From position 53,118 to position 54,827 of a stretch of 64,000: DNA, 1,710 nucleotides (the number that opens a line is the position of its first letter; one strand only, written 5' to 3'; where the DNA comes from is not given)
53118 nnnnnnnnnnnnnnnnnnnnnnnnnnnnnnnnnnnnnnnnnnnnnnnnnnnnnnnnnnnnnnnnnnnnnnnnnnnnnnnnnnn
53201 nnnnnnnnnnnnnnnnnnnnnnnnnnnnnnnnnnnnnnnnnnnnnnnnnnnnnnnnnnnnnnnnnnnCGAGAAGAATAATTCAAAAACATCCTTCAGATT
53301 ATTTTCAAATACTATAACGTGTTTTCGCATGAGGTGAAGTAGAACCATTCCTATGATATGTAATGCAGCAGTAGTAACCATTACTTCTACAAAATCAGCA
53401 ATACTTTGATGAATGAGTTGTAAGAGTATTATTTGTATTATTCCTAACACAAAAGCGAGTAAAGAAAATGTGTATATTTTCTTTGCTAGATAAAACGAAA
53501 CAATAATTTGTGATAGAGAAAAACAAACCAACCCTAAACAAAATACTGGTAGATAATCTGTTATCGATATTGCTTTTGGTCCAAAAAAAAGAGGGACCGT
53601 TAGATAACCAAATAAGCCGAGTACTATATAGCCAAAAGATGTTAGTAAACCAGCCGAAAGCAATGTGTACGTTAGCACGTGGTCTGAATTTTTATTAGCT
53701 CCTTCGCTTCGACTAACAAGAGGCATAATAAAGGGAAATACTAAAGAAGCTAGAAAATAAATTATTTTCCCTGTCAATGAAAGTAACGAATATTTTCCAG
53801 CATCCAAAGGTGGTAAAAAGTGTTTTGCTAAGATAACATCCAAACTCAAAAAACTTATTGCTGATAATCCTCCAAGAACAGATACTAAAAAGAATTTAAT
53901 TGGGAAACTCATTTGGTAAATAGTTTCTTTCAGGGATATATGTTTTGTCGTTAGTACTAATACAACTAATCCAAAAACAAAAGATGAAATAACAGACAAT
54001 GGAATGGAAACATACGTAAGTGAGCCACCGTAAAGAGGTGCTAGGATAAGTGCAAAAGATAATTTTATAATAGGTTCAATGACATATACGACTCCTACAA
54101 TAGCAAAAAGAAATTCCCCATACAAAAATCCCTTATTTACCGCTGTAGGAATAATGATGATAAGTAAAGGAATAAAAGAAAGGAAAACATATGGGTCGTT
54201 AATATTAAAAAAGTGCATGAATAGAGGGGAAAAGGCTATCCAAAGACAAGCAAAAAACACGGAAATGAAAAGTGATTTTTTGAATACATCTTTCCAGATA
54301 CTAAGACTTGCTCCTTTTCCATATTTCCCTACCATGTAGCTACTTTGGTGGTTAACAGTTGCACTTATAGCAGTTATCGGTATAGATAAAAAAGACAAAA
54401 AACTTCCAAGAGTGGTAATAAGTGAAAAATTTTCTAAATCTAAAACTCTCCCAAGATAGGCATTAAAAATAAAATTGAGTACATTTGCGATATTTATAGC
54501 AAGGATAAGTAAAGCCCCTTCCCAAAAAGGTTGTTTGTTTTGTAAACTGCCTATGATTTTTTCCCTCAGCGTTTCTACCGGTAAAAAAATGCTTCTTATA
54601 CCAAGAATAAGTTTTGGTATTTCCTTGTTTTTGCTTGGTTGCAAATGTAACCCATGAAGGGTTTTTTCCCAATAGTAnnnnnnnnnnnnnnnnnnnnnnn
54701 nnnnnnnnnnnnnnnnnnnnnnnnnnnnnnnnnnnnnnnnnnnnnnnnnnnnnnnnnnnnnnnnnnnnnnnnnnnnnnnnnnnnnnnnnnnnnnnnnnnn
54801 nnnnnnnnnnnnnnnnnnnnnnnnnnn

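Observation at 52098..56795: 1565-aa single-polypeptide glycan factory: GT2 + processive GT2 synthase + flippase-like domain + GT4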

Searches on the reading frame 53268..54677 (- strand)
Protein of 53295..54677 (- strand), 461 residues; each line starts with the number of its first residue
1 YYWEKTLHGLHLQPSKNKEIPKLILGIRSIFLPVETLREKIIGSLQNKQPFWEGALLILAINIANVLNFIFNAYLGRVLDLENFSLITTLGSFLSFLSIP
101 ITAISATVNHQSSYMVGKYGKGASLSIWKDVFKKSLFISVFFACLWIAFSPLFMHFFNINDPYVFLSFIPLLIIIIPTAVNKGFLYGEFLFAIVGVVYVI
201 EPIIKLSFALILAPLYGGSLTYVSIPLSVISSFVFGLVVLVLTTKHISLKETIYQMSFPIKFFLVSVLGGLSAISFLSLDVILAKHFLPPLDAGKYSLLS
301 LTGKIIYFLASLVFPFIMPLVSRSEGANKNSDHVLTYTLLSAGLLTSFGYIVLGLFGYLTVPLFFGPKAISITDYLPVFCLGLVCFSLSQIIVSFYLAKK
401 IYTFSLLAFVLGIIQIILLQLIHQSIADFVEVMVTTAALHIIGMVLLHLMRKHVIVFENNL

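Call 7: search_protein_families(library=pfam, proteins=[window:53295-54677:-], max_evalue=1)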
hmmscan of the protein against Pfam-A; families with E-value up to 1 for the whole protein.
window:53295-54677:- (461 aa): 0 families

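Call 14: search_solved_structures(query=window:53274-54563:-, max_evalue=10)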
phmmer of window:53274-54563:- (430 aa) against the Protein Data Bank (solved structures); distinct sequences matched with E-value up to 10: 0.

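Call 17: search_protein_families(library=pfam, alignment_id=A2, max_evalue=1)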
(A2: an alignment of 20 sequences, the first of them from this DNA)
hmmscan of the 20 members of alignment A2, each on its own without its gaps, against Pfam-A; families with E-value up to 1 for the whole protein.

A. member 1, seq(438 aa): 0 families

B. families by the number of members that match (of 20 scanned): 6 families
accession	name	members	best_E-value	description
PF01943.22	Polysacc_synt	5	2.1e-08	Polysaccharide biosynthesis protein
PF13440.11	Polysacc_synt_3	4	4.1e-15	Polysaccharide biosynthesis protein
PF19119.5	DUF5803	1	0.00096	Family of unknown function (DUF5803)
PF01554.23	MatE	1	0.001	MatE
PF17247.7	DUF5316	1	0.12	Family of unknown function (DUF5316)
PF10601.15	zf-LITAF-like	1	0.47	LITAF-like zinc ribbon domain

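Call 18: search_solved_structures(query=A2, max_evalue=10, show_alignments=2)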
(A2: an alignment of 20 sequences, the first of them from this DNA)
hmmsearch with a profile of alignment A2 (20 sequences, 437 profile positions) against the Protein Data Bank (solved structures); distinct sequences matched with E-value up to 10: 0.

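Call 25: search_protein_families(library=ncbifam, proteins=[window:53274-54563:-], max_evalue=0.1)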
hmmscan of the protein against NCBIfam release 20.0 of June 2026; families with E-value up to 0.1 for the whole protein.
window:53274-54563:- (430 aa): 1 family
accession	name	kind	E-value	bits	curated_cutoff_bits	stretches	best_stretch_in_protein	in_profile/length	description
NF001667.0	PRK00431.2-3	equivalog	0.096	12.3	252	0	145-200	76-131/182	ADP-ribose-binding protein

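Call 26: predict_structure(alignment_id=A2)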
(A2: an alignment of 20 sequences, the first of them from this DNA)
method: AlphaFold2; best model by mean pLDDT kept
length: 438 residues; sequences in the alignment: 20
mean_pLDDT: 86.3   pTM: 0.85
mean pLDDT of the five models: 86.3, 85.7, 84.9, 84.7, 82.7
residues with pLDDT >= 90: 181; 70-90: 228; 50-70: 29; < 50: 0
segments of 3 or more residues with pLDDT < 50: none
pLDDT, mean of each block of 10 residues (from residue 1): 60 67 89 86 76 74 83 93 86 86 90 89 80 86 90 88 87 88 78 85 84 64 77 92 85 85 87 89 92 91 93 95 90 84 94 95 95 95 92 93 95 96 91 80
secondary structure, 60 per line:
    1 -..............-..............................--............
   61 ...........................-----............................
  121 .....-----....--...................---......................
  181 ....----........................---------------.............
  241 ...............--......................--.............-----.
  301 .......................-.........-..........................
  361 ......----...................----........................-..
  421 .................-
elements in order: H2-15 H17-46 H49-87 H93-125 H131-134 H137-155 H159-184 H189-212 H228-255 H258-279 H282-294 H300-323 H325-333 H335-366 H371-389 H394-417 H419-437

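Call 28: fold_search(model_id=the predicted structure, library=pdb)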
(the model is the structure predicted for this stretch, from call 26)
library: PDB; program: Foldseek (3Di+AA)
matches with E <= 10: 303; with E <= 0.001: 55
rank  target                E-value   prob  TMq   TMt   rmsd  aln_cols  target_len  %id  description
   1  9nu8_A                7.6e-08  1.00  0.68  0.59   6.2       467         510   18  Structure of MurJ in complex with single gene lysis protein from phage Changjiang3 (released 2026-02-11)
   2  9nu4_A                3.9e-07  1.00  0.67  0.51   5.5       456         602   18  Structure of MurJ in complex with single gene lysis protein from phage M (released 2026-02-11)
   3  9ukv_A                7.2e-07  1.00  0.69  0.60   5.2       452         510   17  JM Complex - E. coli MurJ, Levivirus M lysis protein LysM (SglM) (released 2025-09-10)
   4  9nu5_A                1.1e-06  1.00  0.62  0.55   6.4       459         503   19  Structure of MurJ in complex with single gene lysis protein from phage PP7 (released 2026-02-11)
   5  4mlb_A                1.2e-06  1.00  0.72  0.70   5.0       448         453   12  Reverse polarity of binding pocket suggests different function of a MOP superfamily transporter from Pyrococcus furios (released 2013-09-25)
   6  5y50                  1.4e-06  1.00  0.68  0.66   5.4       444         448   13  Crystal structure of eukaryotic MATE transporter AtDTX14 (released 2017-12-06)
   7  6hfb_D                2.0e-06  1.00  0.67  0.65   5.6       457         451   14  Outward-facing conformation of a multidrug resistance MATE family transporter of the MOP superfamily. (released 2019-06-12)
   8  6ids                  2.2e-06  1.00  0.69  0.69   5.2       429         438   12  Crystal structure of Vibrio cholerae MATE transporter VcmN D35N mutant (released 2019-01-16)
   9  7dqk_A                3.1e-06  1.00  0.69  0.64   7.2       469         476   12  A nicotine MATE transporter, Nicotiana tabacum MATE2 (NtMATE2) (released 2021-06-09)
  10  6nc9                  3.2e-06  1.00  0.71  0.66   4.8       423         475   15  Lipid II flippase MurJ, outward-facing conformation (released 2019-04-17)
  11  5yck                  3.3e-06  1.00  0.72  0.70   5.3       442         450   13  Crystal structure of a MATE family protein derived from Camelina sativa at 2.3 angstrom (released 2017-09-27)
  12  6gwh                  3.8e-06  1.00  0.60  0.60   6.2       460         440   15  Outward-facing conformation of a multidrug resistance MATE family transporter of the MOP superfamily. (released 2019-06-05)
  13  6fv8_A                4.2e-06  1.00  0.68  0.68   5.4       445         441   16  Dimer structure of the MATE family multidrug resistance transporter Aq_128 from Aquifex aeolicus in the outward-facing (released 2019-03-20)
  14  6z70_A                4.6e-06  1.00  0.65  0.65   5.6       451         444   15  Structure of the MATE family multidrug resistance transporter Aq_128 from Aquifex aeolicus in the outward-facing state (released 2021-12-01)
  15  3vvr_A                4.8e-06  1.00  0.68  0.67   5.1       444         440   14  Crystal structure of MATE in complex with MaD5 (released 2013-04-03)
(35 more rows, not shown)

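Call 68: search_protein_representatives(alignment_id=A2)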
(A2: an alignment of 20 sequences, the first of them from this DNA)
Query: 20 sequences, 437 profile positions. Proteins with E-value up to 0.001 (for the whole library): 6588; up to 1e-10: 4148; up to 1e-30: 938. The best 150 are listed.
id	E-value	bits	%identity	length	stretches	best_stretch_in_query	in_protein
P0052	3.5e-167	573.5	-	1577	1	3-436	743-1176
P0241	6.7e-153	526.4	-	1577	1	3-436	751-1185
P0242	9.3e-153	526.0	-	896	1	2-436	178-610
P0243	1.2e-147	509.2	-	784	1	3-436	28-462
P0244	1.8e-145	501.9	-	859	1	7-437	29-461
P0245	2.3e-145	501.6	-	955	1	10-431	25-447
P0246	8.8e-145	499.7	-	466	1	1-429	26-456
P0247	9.3e-145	499.6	-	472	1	1-429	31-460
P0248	4.4e-143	494.1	-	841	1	6-436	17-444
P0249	5.1e-139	480.7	-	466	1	4-432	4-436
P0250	5.7e-139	480.5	-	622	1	6-436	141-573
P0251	6.2e-139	480.4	-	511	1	1-430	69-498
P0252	2.4e-138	478.4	-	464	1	1-428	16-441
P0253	8.4e-138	476.7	-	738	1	12-424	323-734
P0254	1.7e-137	475.7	-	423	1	8-417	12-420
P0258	4.7e-131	454.4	-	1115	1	16-436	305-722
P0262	7.6e-128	443.9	-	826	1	4-433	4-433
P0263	1.2e-127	443.3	-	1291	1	9-436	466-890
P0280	9.8e-117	407.3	-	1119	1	14-435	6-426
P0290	3.2e-111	389.1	-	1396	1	8-436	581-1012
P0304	1.8e-103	363.5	-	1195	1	18-435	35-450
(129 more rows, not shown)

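Call 69: list_cluster_members(proteins=[P0243, P0244, P0248, P0246, P0263, P0290, P0262, P0280, P0304, P0242])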
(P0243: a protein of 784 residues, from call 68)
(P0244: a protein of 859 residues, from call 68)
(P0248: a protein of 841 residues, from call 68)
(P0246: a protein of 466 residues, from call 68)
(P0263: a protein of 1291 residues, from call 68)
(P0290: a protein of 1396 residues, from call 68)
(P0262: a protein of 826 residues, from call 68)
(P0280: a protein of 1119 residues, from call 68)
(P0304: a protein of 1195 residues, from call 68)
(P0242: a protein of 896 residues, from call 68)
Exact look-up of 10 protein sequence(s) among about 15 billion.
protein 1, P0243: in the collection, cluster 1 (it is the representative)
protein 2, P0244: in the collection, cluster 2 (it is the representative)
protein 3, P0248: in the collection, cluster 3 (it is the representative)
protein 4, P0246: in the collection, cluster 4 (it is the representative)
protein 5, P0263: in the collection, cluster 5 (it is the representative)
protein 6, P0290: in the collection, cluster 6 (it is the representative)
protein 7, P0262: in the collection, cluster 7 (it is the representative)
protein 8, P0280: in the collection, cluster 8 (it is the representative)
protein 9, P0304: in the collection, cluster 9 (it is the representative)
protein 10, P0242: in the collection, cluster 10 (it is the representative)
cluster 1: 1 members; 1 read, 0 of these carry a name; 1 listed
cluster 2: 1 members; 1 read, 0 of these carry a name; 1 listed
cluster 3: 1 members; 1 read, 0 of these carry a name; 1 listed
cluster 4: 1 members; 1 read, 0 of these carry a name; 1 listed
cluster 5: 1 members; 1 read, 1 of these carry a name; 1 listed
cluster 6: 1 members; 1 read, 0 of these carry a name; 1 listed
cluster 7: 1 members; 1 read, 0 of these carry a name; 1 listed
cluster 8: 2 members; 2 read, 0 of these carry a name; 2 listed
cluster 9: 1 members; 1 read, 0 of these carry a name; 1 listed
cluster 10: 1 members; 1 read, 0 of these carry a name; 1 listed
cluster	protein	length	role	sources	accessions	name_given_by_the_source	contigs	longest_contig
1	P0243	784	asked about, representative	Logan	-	-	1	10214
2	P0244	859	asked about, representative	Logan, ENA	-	-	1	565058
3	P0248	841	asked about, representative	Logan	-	-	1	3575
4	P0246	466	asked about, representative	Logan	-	-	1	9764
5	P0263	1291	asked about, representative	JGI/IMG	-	glycosyltransferase involved in cell wall biosynthesis/cellulose ...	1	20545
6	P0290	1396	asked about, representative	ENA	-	-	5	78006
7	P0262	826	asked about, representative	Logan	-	-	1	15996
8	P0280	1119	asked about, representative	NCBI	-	-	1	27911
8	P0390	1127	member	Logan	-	-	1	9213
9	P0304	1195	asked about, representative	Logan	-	-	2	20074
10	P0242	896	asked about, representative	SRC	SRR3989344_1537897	-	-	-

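Call 70: search_protein_families(library=pfam, proteins=[P0243, P0244, P0248, P0262, P0280, P0304, P0263, P0290, P0258], max_evalue=0.00001)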
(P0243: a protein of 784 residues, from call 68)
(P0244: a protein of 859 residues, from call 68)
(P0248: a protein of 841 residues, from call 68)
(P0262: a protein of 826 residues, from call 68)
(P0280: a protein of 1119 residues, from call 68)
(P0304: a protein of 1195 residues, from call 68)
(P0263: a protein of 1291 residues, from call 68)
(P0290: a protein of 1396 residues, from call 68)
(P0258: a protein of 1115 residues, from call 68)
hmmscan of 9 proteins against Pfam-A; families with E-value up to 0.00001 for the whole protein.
P0243 (784 aa): 2 families
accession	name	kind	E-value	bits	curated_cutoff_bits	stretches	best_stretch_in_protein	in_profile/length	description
PF00535.33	Glycos_transf_2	-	6.6e-22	78.6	23.3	1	487-616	1-128/168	Glycosyl transferase family 2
PF13641.12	Glyco_tranf_2_3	-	2e-13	51.3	27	1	486-704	3-226/230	Glycosyltransferase like family 2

P0244 (859 aa): 6 families
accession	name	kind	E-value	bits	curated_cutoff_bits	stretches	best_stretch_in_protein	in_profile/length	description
PF00534.26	Glycos_transf_1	-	3.3e-48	163.9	26.4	1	652-810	8-167/172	Glycosyl transferases group 1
PF13692.12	Glyco_trans_1_4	-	5.6e-38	130.8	27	1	660-800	2-141/142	Glycosyl transferases group 1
PF13439.12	Glyco_transf_4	-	6.8e-19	69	28.5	1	489-649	2-169/170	Glycosyltransferase Family 4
PF20706.3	GT4-conflict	-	2.4e-14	53.6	26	1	615-800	147-356/385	Family 4 Glycosyltransferase in conflict systems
PF13579.12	Glyco_trans_4_4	-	3.1e-07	31.3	29.7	1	489-633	1-146/158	Glycosyl transferase 4-like domain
PF13524.12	Glyco_trans_1_2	-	1.6e-06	28.5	25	1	686-809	10-122/144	Glycosyl transferase-like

P0248 (841 aa): 5 families
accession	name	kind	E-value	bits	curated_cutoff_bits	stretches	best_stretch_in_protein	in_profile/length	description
PF00534.26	Glycos_transf_1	-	1.2e-40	139.3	26.4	1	630-794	4-169/172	Glycosyl transferases group 1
PF13692.12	Glyco_trans_1_4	-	3.1e-30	105.7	27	1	642-783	2-142/142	Glycosyl transferases group 1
PF13439.12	Glyco_transf_4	-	5.5e-18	66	28.5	1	471-629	2-167/170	Glycosyltransferase Family 4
PF20706.3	GT4-conflict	-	5.3e-09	36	26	1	602-758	152-322/385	Family 4 Glycosyltransferase in conflict systems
PF13579.12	Glyco_trans_4_4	-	2.9e-07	31.4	29.7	1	471-627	1-158/158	Glycosyl transferase 4-like domain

P0262 (826 aa): 5 families
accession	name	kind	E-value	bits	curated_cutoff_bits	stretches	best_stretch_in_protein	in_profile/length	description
PF00534.26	Glycos_transf_1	-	5.1e-39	134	26.4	1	623-784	8-170/172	Glycosyl transferases group 1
PF13692.12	Glyco_trans_1_4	-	5e-32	111.5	27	1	631-771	2-141/142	Glycosyl transferases group 1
PF13439.12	Glyco_transf_4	-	9.9e-17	61.9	28.5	1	459-620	2-169/170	Glycosyltransferase Family 4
PF20706.3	GT4-conflict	-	1.8e-10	40.8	26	1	606-799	170-385/385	Family 4 Glycosyltransferase in conflict systems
PF13579.12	Glyco_trans_4_4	-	3.7e-07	31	29.7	1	459-616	1-158/158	Glycosyl transferase 4-like domain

P0280 (1119 aa): 6 families
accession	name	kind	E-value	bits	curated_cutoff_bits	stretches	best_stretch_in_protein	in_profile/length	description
PF00534.26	Glycos_transf_1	-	1e-42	146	26.4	1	614-781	4-172/172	Glycosyl transferases group 1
PF13692.12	Glyco_trans_1_4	-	1.4e-29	103.6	27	1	626-766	2-141/142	Glycosyl transferases group 1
PF00535.33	Glycos_transf_2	-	3.7e-23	82.7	23.3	1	827-993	1-166/168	Glycosyl transferase family 2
PF13439.12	Glyco_transf_4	-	6.3e-15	56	28.5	1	455-616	2-169/170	Glycosyltransferase Family 4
PF13641.12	Glyco_tranf_2_3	-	5.4e-13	49.9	27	1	826-1042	3-226/230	Glycosyltransferase like family 2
PF20706.3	GT4-conflict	-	1.6e-10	41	26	1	603-743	171-323/385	Family 4 Glycosyltransferase in conflict systems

P0304 (1195 aa): 6 families
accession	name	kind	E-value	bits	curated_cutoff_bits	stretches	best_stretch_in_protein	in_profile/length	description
PF00534.26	Glycos_transf_1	-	1e-42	146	26.4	1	640-803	5-169/172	Glycosyl transferases group 1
PF13692.12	Glyco_trans_1_4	-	1.3e-37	129.6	27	1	651-792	2-142/142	Glycosyl transferases group 1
PF13439.12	Glyco_transf_4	-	1.2e-18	68.2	28.5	1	480-639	2-168/170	Glycosyltransferase Family 4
PF20706.3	GT4-conflict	-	1.2e-09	38.2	26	1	650-793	197-358/385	Family 4 Glycosyltransferase in conflict systems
PF13579.12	Glyco_trans_4_4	-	4.4e-09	37.3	29.7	1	480-636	1-158/158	Glycosyl transferase 4-like domain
PF13480.13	Acetyltransf_6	-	7.9e-09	36.2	22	1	988-1127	5-142/143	Acetyltransferase (GNAT) domain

P0263 (1291 aa): 8 families
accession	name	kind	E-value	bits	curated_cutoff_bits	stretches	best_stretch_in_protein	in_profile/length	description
PF00534.26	Glycos_transf_1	-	1.8e-45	155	26.4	1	1079-1244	5-171/172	Glycosyl transferases group 1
PF13692.12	Glyco_trans_1_4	-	1.6e-34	119.6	27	1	1090-1231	2-142/142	Glycosyl transferases group 1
PF13641.12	Glyco_tranf_2_3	-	1.1e-24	88.1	27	1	70-296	3-230/230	Glycosyltransferase like family 2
PF13632.12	Glyco_trans_2_3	-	1.3e-21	77.7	27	1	155-350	2-189/198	Glycosyl transferase family group 2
PF20706.3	GT4-conflict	-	2.5e-14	53.5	26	1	1066-1255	171-382/385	Family 4 Glycosyltransferase in conflict systems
PF13439.12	Glyco_transf_4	-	1.5e-13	51.6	28.5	1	918-1075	2-165/170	Glycosyltransferase Family 4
PF00535.33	Glycos_transf_2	-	2.3e-11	44.4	23.3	1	72-204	2-131/168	Glycosyl transferase family 2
PF13579.12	Glyco_trans_4_4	-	1.2e-09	39.1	29.7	1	918-1075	1-158/158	Glycosyl transferase 4-like domain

P0290 (1396 aa): 9 families
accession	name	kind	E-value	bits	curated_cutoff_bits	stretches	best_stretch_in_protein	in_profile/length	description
PF00534.26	Glycos_transf_1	-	2.5e-42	144.8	26.4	1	1218-1371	15-169/172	Glycosyl transferases group 1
PF13692.12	Glyco_trans_1_4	-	2e-33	116.1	27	1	1219-1359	2-141/142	Glycosyl transferases group 1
PF13641.12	Glyco_tranf_2_3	-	6.5e-24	85.7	27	1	121-349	1-230/230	Glycosyltransferase like family 2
PF13632.12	Glyco_trans_2_3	-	3.8e-21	76.3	27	1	207-401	1-186/198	Glycosyl transferase family group 2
PF13439.12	Glyco_transf_4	-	5.7e-19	69.2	28.5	1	1048-1208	2-169/170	Glycosyltransferase Family 4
PF00535.33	Glycos_transf_2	-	8.8e-13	49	23.3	1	125-260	2-132/168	Glycosyl transferase family 2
PF20706.3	GT4-conflict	-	6.7e-12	45.5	26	1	1200-1336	176-323/385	Family 4 Glycosyltransferase in conflict systems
PF13579.12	Glyco_trans_4_4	-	1.7e-10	41.9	29.7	1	1048-1204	1-158/158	Glycosyl transferase 4-like domain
PF13524.12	Glyco_trans_1_2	-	3.9e-07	30.6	25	1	1242-1372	4-126/144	Glycosyl transferase-like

P0258 (1115 aa): 7 families
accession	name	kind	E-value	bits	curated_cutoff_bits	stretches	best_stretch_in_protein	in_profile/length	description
PF00534.26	Glycos_transf_1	-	8.8e-40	136.5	26.4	1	915-1076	9-171/172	Glycosyl transferases group 1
PF13692.12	Glyco_trans_1_4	-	1.1e-30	107.2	27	1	922-1063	2-142/142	Glycosyl transferases group 1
PF13439.12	Glyco_transf_4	-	2.8e-17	63.7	28.5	1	750-909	2-167/170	Glycosyltransferase Family 4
PF13632.12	Glyco_trans_2_3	-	4.3e-17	63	27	1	4-194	7-182/198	Glycosyl transferase family group 2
PF20706.3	GT4-conflict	-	2.1e-11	43.9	26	1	896-1036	169-320/385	Family 4 Glycosyltransferase in conflict systems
PF13641.12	Glyco_tranf_2_3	-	2.5e-10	41.2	27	1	2-140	93-230/230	Glycosyltransferase like family 2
PF13579.12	Glyco_trans_4_4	-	5.6e-10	40.2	29.7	1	750-907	1-158/158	Glycosyl transferase 4-like domain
